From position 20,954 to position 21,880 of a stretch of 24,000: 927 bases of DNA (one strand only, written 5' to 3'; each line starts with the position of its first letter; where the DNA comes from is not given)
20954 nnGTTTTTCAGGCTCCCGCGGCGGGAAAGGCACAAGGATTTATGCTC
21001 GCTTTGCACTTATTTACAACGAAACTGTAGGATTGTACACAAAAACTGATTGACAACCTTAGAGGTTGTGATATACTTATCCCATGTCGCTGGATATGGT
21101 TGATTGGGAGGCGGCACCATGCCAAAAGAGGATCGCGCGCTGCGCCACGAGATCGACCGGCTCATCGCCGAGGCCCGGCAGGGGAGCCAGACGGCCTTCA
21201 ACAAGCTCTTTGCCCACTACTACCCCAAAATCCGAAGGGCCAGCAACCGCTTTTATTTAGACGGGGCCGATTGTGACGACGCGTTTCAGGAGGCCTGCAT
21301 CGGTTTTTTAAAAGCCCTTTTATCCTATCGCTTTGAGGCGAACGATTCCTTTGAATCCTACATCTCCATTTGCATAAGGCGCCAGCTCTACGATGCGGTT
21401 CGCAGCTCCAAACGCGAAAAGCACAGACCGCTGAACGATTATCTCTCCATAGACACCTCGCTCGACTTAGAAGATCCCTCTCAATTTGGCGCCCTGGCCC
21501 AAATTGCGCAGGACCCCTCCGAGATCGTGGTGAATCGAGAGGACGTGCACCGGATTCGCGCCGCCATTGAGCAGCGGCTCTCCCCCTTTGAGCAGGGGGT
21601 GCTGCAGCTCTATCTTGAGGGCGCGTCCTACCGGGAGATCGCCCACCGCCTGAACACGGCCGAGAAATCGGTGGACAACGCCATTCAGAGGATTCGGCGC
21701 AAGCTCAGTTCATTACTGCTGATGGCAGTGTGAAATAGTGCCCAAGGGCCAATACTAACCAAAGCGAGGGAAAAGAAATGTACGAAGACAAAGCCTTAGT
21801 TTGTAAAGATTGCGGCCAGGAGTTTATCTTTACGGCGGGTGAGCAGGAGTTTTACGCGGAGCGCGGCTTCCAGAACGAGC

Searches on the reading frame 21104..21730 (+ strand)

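Call 88: search_protein_families(library=pfam, proteins=[window:21104-21730:+], max_evalue=0.00001)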
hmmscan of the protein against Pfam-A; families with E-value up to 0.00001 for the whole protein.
window:21104-21730:+ (209 aa): 5 families
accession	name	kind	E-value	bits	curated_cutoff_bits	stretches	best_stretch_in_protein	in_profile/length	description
PF04542.20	Sigma70_r2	-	9.7e-15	54.6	24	1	35-104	1-70/71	Sigma-70 region 2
PF08281.18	Sigma70_r4_2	-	1.9e-08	34.3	25.7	1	158-201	10-54/54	Sigma-70, region 4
PF07638.17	Sigma70_ECF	-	2.8e-07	31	21.1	1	15-202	2-180/185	ECF sigma factor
PF00196.25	GerE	-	8.3e-07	29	23.5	1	158-201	2-45/57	Bacterial regulatory proteins, luxR family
PF12645.13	HTH_16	-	1.1e-06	29.1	22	1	20-76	3-65/65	Helix-turn-helix domain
